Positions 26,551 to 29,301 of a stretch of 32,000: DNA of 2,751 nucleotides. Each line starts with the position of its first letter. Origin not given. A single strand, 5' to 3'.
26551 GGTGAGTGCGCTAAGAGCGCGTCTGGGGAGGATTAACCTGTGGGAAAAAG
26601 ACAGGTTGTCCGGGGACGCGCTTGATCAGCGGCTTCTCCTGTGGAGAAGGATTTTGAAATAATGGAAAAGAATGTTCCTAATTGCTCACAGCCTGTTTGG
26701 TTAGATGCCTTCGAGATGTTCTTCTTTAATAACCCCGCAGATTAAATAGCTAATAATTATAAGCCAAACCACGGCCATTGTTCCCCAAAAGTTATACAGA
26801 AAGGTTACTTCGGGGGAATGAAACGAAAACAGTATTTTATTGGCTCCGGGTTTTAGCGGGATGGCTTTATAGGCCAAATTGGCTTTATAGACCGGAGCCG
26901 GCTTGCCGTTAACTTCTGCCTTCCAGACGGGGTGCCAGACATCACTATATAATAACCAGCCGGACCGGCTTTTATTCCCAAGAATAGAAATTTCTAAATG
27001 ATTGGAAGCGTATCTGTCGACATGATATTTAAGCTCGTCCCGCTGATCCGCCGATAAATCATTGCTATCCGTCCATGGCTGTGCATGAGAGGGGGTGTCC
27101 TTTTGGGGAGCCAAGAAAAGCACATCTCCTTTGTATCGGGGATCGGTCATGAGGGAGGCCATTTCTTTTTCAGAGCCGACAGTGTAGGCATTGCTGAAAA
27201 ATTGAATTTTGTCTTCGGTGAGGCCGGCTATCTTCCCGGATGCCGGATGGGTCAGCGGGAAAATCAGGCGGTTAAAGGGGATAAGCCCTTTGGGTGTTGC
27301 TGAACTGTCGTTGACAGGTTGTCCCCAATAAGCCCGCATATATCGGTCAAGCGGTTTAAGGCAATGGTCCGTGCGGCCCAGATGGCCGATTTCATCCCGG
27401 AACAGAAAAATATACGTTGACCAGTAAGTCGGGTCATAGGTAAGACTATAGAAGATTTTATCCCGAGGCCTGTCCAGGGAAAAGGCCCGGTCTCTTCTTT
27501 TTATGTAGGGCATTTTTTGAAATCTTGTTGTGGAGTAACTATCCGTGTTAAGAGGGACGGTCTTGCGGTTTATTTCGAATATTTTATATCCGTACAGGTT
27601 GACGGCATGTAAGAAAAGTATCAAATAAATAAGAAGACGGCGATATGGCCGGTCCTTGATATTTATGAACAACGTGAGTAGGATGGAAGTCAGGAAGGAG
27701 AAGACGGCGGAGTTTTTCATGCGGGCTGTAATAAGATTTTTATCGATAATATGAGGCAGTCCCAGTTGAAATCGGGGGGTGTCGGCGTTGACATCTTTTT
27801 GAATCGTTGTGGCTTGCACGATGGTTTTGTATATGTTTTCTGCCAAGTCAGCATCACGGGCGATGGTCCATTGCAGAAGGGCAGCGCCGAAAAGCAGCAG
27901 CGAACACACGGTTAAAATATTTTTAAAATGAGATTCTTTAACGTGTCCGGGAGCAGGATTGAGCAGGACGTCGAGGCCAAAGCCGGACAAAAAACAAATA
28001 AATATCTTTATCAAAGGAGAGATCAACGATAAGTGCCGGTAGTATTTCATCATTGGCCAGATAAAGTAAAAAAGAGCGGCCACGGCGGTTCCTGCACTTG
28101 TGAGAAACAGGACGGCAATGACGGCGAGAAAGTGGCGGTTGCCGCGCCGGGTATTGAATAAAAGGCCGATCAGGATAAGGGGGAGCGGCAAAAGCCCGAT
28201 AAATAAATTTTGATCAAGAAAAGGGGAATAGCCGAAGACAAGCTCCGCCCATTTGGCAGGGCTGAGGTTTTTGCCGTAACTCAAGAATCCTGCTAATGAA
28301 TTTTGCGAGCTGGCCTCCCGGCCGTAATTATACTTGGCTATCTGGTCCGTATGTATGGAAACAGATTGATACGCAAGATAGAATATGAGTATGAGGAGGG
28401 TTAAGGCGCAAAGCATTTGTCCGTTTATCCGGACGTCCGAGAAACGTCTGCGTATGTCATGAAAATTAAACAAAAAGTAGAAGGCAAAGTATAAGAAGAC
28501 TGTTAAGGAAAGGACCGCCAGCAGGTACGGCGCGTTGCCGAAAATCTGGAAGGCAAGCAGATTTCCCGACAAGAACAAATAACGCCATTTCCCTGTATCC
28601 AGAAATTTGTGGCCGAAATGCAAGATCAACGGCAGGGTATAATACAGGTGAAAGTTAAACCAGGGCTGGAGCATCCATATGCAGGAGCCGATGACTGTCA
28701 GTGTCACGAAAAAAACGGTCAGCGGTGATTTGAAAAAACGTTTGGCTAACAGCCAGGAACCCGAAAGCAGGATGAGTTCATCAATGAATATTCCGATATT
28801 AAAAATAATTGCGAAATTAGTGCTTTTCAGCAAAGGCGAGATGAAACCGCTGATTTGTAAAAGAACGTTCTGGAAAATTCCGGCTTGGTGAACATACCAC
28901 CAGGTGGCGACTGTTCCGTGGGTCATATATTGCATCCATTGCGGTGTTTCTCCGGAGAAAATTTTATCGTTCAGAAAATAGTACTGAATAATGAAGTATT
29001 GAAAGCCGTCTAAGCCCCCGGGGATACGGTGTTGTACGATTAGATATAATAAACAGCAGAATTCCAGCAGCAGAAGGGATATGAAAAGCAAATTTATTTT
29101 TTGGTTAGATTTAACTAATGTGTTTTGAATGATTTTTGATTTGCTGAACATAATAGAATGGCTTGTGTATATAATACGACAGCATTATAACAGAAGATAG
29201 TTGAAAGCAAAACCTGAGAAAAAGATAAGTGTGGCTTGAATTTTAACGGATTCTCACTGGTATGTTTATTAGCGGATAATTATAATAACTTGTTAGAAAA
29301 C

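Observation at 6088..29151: Possible self-contained surface-glycoprotein system: giant target protein, a 16-kb modified nonulosonate glycan locus and a convergent GT-C transferase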

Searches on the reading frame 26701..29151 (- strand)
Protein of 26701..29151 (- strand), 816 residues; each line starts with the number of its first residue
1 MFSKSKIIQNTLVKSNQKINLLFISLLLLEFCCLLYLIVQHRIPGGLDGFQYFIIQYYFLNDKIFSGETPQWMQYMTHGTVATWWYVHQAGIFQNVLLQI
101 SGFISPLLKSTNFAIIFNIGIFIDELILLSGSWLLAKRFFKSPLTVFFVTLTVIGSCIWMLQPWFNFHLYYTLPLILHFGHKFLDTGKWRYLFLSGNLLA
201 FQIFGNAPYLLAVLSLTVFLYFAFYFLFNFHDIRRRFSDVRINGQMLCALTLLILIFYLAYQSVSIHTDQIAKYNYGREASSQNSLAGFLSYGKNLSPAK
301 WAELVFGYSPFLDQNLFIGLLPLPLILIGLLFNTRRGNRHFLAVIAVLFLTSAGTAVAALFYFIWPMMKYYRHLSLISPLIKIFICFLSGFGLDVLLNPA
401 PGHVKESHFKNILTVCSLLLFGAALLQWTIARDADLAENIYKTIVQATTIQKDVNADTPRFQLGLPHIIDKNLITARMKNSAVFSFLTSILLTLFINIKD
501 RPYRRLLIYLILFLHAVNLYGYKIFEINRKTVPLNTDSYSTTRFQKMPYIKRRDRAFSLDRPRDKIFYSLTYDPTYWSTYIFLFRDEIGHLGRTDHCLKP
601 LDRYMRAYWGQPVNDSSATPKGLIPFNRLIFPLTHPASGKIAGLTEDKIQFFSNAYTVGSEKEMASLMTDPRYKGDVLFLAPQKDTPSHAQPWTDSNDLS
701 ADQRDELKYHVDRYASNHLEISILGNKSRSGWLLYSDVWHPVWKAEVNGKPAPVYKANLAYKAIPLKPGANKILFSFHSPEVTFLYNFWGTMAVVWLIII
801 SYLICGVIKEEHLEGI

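Call 4: search_protein_families(library=pfam, proteins=[window:26701-29151:-], max_evalue=0.01)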
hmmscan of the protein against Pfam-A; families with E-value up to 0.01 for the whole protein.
window:26701-29151:- (816 aa): 1 family
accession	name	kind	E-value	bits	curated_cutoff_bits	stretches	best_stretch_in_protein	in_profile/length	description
PF09586.16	YfhO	-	6.4e-05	22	28.5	1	702-780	749-826/835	Bacterial membrane protein YfhO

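Call 6: search_protein_families(library=ncbifam, proteins=[window:26701-29151:-], max_evalue=0.001)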
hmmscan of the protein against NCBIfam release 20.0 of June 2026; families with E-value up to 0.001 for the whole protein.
window:26701-29151:- (816 aa): 0 families

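Call 19: find_homologous_proteins(query=window:26701-29151:-)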
Query window:26701-29151:- (816 aa): 64 proteins with E <= 0.001 among 8000 candidates.
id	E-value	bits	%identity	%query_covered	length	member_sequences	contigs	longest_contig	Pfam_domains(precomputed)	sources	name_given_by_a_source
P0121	0.0e+0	1881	100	100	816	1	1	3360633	-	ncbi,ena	-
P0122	1.3e-227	776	44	96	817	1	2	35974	-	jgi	-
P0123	1.3e-226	773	46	96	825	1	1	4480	-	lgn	-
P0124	4.1e-220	751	48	95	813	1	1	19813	-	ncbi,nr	ncbi:MAG: hypothetical protein NTW65_05970 [Deltaproteobacteria bacterium]|nr:hypothetical protein [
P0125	3.1e-218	745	46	97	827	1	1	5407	-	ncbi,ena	-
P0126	6.3e-218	744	46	96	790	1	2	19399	PF09586.17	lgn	-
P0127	9.5e-218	744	47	96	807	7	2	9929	-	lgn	-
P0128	2.5e-216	739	46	96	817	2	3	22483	PF09586.17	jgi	-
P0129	6.0e-214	731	46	96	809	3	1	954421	-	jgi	jgi:hypothetical protein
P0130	1.4e-211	723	45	97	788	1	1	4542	-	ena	-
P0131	4.1e-211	722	45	96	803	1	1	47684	-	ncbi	-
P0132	1.1e-210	720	44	97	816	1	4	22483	PF09586.17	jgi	-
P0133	2.1e-209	716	45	96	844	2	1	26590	-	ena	-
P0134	1.4e-208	713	44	97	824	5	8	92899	PF09586.17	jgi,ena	jgi:hypothetical protein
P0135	2.3e-207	709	43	99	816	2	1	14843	-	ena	-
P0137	7.8e-206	704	43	94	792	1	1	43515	PF09586.17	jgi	jgi:hypothetical protein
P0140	6.4e-204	698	43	95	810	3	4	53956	PF09586.17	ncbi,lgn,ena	-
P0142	6.9e-200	685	44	96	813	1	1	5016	PF09586.17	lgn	-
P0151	3.6e-190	652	43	96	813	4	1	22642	-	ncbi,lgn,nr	ncbi:MAG TPA: hypothetical protein ENI31_07795 [Candidatus Omnitrophica bacterium]|nr:hypothetical p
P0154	6.3e-176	605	39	98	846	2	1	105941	PF09586.17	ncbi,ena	-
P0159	1.6e-162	561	37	97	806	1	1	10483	PF09586.17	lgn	-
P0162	6.7e-161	556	39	94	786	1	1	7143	PF09586.17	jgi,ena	-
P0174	5.4e-135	470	35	98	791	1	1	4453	PF09586.17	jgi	jgi:hypothetical protein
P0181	3.8e-5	40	38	10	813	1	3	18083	PF09586.17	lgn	-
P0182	2.5e-4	38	37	7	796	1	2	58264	PF09586.17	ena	-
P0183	3.0e-4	37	32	9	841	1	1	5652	PF09586.17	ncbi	-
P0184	9.1e-4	36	43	6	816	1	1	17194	PF09586.17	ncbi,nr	ncbi:MAG: hypothetical protein MAG451_00425 [Anaerolineales bacterium]|nr:hypothetical protein [Anae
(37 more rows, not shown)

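Call 20: find_encoding_contigs(protein=P0129, flank=10000, max_places=2)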
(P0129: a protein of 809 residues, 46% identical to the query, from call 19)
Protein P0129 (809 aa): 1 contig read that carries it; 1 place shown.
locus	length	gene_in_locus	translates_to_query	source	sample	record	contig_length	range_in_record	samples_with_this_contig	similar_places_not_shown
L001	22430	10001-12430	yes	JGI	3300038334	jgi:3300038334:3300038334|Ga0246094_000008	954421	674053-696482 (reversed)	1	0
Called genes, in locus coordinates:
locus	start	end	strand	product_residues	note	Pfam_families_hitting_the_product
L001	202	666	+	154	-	PF00582:Usp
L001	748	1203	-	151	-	-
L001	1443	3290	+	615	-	PF13231:PMT_2 (weak)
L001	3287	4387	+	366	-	PF04055:Radical_SAM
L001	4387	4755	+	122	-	-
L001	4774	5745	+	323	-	PF00676:E1_dh, PF13292:DXP_synthase_N (weak)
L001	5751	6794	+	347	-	PF02779:Transket_pyr, PF02780:Transketolase_C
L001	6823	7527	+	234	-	PF00535:Glycos_transf_2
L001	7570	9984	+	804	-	-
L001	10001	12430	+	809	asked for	-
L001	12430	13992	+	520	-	-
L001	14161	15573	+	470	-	PF02310:B12-binding, PF04055:Radical_SAM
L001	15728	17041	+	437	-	PF02310:B12-binding, PF04055:Radical_SAM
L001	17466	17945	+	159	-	-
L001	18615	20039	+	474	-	PF02310:B12-binding, PF04055:Radical_SAM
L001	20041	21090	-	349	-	PF00561:Abhydrolase_1 (weak), PF05728:UPF0227 (faint)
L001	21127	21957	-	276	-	PF00561:Abhydrolase_1, PF12146:Hydrolase_4, PF12697:Abhydrolase_6, PF03096:Ndr (weak)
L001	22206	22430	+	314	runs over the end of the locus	PF13441:Gly-zipper_YMGG (faint), PF01435:Peptidase_M48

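Call 21: find_encoding_contigs(protein=P0134, flank=10000, max_places=3)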
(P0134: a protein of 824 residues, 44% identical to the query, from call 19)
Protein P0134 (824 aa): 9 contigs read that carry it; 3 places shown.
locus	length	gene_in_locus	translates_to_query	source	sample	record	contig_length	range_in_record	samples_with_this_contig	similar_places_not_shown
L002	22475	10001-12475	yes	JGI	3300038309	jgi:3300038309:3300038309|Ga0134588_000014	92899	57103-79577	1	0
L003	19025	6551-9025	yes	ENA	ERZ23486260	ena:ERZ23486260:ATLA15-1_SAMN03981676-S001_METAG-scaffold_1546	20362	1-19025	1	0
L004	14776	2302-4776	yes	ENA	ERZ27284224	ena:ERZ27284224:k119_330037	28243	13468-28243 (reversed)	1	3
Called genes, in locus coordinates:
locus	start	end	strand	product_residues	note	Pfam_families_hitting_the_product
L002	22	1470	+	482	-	PF02310:B12-binding, PF04055:Radical_SAM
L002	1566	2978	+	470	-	PF02310:B12-binding, PF04055:Radical_SAM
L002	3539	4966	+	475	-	PF02310:B12-binding, PF04055:Radical_SAM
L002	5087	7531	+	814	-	PF09586:YfhO (weak)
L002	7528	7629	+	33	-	-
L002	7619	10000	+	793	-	-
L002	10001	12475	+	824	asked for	PF09586:YfhO (weak)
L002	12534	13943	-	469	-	PF02310:B12-binding, PF04055:Radical_SAM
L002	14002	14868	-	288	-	PF04055:Radical_SAM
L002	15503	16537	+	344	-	-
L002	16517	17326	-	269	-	PF01522:Polysacc_deac_1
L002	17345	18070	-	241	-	PF13641:Glyco_tranf_2_3 (weak), PF00535:Glycos_transf_2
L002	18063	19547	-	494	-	PF02310:B12-binding, PF04055:Radical_SAM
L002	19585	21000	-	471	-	PF02310:B12-binding, PF04055:Radical_SAM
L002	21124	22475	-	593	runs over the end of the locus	-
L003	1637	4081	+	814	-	PF09586:YfhO (weak)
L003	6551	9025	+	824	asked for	PF09586:YfhO (weak)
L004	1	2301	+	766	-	?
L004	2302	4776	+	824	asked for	PF09586:YfhO (weak)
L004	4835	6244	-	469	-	PF02310:B12-binding, PF04055:Radical_SAM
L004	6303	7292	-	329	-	PF04055:Radical_SAM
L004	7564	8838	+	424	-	-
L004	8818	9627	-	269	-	PF01522:Polysacc_deac_1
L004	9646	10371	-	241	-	PF13641:Glyco_tranf_2_3 (weak), PF00535:Glycos_transf_2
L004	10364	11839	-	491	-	PF02310:B12-binding, PF04055:Radical_SAM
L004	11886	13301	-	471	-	PF02310:B12-binding, PF04055:Radical_SAM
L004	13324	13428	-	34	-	-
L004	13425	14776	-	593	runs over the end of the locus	-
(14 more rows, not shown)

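Call 23: find_encoding_contigs(protein=P0122, flank=10000, max_places=2)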
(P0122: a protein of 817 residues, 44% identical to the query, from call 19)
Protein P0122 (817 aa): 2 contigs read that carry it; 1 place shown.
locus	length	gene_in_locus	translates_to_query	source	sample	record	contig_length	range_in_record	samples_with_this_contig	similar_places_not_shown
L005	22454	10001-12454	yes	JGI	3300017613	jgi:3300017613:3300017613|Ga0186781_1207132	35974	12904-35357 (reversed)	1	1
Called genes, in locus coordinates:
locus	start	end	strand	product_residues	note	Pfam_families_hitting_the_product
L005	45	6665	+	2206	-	PF02880:PGM_PMM_III (faint)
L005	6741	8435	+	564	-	-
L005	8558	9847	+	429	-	PF00285:Citrate_synt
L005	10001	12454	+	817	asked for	-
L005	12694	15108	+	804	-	-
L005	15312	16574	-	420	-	PF03993:DUF349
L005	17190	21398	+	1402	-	PF13646:HEAT_2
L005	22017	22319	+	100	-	PF13411:MerR_1 (weak)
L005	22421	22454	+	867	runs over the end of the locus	PF02861:Clp_N, PF23569:NBD_SMAX1, PF00004:AAA, PF17871:AAA_lid_9, PF00004:AAA, PF07724:AAA_2, PF07728:AAA_5, PF10431:ClpB_D2-small, +7 more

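Call 31: search_solved_structures(query=window:26701-29151:-, max_evalue=1)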
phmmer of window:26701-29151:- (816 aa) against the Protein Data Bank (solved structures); distinct sequences matched with E-value up to 1: 0.

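Call 45: predict_structure(alignment_id=A1)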
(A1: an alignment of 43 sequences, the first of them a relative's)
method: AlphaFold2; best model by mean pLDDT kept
length: 816 residues; sequences in the alignment: 43
mean_pLDDT: 88.8   pTM: 0.91
mean pLDDT of the five models: 88.8, 88.8, 88.7, 88.7, 88.2
residues with pLDDT >= 90: 574; 70-90: 169; 50-70: 35; < 50: 38
segments of 3 or more residues with pLDDT < 50: 1-13, 448-467
pLDDT, mean of each block of 10 residues (from residue 1): 36 64 96 96 82 94 97 94 92 96 94 95 94 95 95 88 57 95 94 97 88 95 97 93 95 97 93 82 87 70 82 80 94 87 96 93 94 87 96 87 79 95 96 90 61 41 50 90 96 91 91 96 89 92 95 87 84 79 92 89 97 90 85 97 98 97 97 97 83 95 96 97 90 97 97 97 97 97 97 97 91 51
secondary structure, 60 per line:
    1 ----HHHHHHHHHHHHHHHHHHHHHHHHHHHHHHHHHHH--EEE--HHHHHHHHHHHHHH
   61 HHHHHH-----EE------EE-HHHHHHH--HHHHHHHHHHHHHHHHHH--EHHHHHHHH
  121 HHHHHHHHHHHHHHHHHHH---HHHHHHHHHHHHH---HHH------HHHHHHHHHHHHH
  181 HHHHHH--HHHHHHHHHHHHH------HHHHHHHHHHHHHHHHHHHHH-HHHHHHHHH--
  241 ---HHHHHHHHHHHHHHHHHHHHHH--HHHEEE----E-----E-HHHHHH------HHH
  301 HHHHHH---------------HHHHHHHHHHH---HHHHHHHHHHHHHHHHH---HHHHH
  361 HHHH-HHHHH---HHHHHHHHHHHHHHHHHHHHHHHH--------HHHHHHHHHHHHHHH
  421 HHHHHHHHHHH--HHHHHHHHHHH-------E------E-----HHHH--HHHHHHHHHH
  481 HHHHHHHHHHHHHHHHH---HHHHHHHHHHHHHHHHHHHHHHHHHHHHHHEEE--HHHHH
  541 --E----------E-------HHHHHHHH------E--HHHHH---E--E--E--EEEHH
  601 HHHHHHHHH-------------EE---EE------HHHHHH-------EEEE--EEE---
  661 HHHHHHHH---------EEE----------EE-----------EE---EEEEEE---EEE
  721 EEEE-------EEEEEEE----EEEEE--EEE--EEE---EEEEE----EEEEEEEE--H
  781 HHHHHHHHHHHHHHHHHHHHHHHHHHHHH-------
elements in order (helices of 4 or more, strands of 3 or more residues): H5-39 E42-44 H47-66 H83-89 H92-109 H113-139 H143-155 H168-186 H189-201 H208-228 H230-238 H244-265 E271-273 H286-291 H298-306 H322-332 H336-352 H356-364 H366-370 H374-397 H406-431 H434-444 H465-468 H471-497 H501-530 E531-533 H536-540 H562-569 H579-583 E596-598 H599-609 H636-641 E649-652 E655-657 H661-668 E678-680 E709-714 E718-724 E732-738 E743-747 E750-752 E755-757 E761-765 E770-777 H780-809

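Call 48: fold_search(model_id=the predicted structure, library=pdb)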
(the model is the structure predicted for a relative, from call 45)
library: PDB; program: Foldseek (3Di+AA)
matches with E <= 10: 303; with E <= 0.001: 2
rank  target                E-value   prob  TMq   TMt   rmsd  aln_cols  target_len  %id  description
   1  6x0o                  3.1e-04  1.00  0.28  0.23  20.4       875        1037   11  Single-Particle Cryo-EM Structure of Arabinosyltransferase EmbB from Mycobacterium smegmatis (released 2020-06-10)
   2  7bvc_B                5.4e-04  1.00  0.28  0.23  19.5       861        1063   11  Cryo-EM structure of Mycobacterium smegmatis arabinosyltransferase EmbA-EmbB-AcpM2 in complex with ethambutol (released 2020-04-29)
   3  7bve_A                2.3e-03  0.99  0.28  0.23  18.8       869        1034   11  Cryo-EM structure of Mycobacterium smegmatis arabinosyltransferase EmbC2-AcpM2 in complex with ethambutol (released 2020-04-29)
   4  5ezm                  1.6e-02  1.00  0.33  0.46   9.1       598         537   12  Crystal Structure of ArnT from Cupriavidus metallidurans in the apo state (released 2016-02-17)
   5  8agb_A                1.8e-02  0.99  0.27  0.32  13.7       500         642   13  Structure of yeast oligosaccharylransferase complex with lipid-linked oligosaccharide bound (released 2022-12-07)
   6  6ftg_5                2.0e-02  1.00  0.29  0.35  10.9       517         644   13  Subtomogram average of OST-containing ribosome-translocon complexes from canine rough microsomal membranes (released 2018-03-21)
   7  8age_A                2.5e-02  0.99  0.26  0.32  13.1       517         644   12  Structure of yeast oligosaccharylransferase complex with acceptor peptide bound (released 2022-12-07)
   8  6ezn_F                2.8e-02  0.99  0.27  0.33  13.4       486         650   12  Cryo-EM structure of the yeast oligosaccharyltransferase (OST) complex (released 2018-01-17)
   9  6w98_A                3.5e-02  1.00  0.11  0.07   3.8       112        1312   14  Single-Particle Cryo-EM Structure of Arabinofuranosyltransferase AftD from Mycobacteria (released 2020-05-13)
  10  7oci_F                3.6e-02  0.99  0.26  0.31  12.7       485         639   12  Cryo-EM structure of yeast Ost6p containing oligosaccharyltransferase complex (released 2022-02-16)
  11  6wby                  7.1e-02  1.00  0.11  0.07   3.9       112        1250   15  Single-Particle Cryo-EM Structure of Arabinofuranosyltransferase AftD from Mycobacteria, Mutant R1389S Class 2 (released 2020-05-13)
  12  8if8_C                8.4e-02  0.92  0.25  0.33  13.2       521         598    9  Arabinosyltransferase AftA (released 2023-05-31)
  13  6wbx                  1.1e-01  1.00  0.11  0.07   3.8       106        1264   16  Single-Particle Cryo-EM Structure of Arabinofuranosyltransferase AftD from Mycobacteria, Mutant R1389S Class 1 (released 2020-05-13)
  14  8agc_A                1.2e-01  0.94  0.29  0.33  11.2       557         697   12  Structure of yeast oligosaccharylransferase complex with lipid-linked oligosaccharide and non-acceptor peptide bound (released 2022-12-07)
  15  6c26_A                1.7e-01  0.85  0.25  0.30  14.8       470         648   14  The Cryo-EM structure of a eukaryotic oligosaccharyl transferase complex (released 2018-01-31)
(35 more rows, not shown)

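Call 84: find_encoding_contigs(protein=P0151, flank=10000, max_places=3)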
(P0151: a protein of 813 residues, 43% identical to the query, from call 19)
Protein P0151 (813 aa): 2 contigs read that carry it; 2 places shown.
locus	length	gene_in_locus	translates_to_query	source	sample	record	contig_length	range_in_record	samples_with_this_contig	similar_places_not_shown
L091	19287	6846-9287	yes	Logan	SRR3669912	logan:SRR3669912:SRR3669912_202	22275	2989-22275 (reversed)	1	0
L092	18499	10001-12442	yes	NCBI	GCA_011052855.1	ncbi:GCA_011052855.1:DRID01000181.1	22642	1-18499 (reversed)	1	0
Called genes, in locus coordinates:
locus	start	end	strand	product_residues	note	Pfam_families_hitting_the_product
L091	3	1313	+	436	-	?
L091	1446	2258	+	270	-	PF00140:Sigma70_r1_2, PF04542:Sigma70_r2, PF04539:Sigma70_r3, PF04545:Sigma70_r4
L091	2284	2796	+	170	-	PF00156:Pribosyltran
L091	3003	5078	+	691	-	PF01663:Phosphodiest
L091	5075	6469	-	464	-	PF00884:Sulfatase, PF01663:Phosphodiest (faint), PF16347:SGSH_C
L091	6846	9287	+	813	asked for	-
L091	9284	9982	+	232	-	PF00535:Glycos_transf_2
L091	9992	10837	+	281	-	PF00456:Transketolase_N, PF13292:DXP_synthase_N, PF00676:E1_dh (weak)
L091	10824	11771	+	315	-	PF02779:Transket_pyr, PF02780:Transketolase_C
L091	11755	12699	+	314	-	PF01370:Epimerase, PF16363:GDP_Man_Dehyd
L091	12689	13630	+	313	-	PF00535:Glycos_transf_2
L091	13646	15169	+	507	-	-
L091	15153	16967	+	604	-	-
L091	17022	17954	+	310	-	PF01073:3Beta_HSD, PF01370:Epimerase, PF02719:Polysacc_synt_2 (weak), PF04321:RmlD_sub_bind, PF05368:NmrA, PF16363:GDP_Man_Dehyd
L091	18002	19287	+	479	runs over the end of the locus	PF02310:B12-binding, PF04055:Radical_SAM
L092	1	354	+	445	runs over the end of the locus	PF00587:tRNA-synt_2b, PF03129:HGTP_anticodon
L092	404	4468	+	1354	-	PF01326:PPDK_N, PF00391:PEP-utilizers (weak), PF14890:Intein_splicing (weak), PF14528:LAGLIDADG_3 (faint), PF00391:PEP-utilizers, PF02896:PEP-utilizers_C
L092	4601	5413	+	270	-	PF00140:Sigma70_r1_2, PF04542:Sigma70_r2, PF04539:Sigma70_r3, PF04545:Sigma70_r4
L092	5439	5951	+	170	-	PF00156:Pribosyltran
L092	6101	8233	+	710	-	PF01663:Phosphodiest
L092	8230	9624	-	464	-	PF00884:Sulfatase, PF01663:Phosphodiest (faint), PF16347:SGSH_C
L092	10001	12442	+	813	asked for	-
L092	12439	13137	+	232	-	PF00535:Glycos_transf_2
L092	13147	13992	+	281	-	PF00456:Transketolase_N, PF13292:DXP_synthase_N, PF00676:E1_dh (weak)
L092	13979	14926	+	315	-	PF02779:Transket_pyr, PF02780:Transketolase_C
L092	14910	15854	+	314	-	PF01370:Epimerase, PF16363:GDP_Man_Dehyd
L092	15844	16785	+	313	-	PF00535:Glycos_transf_2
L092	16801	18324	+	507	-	-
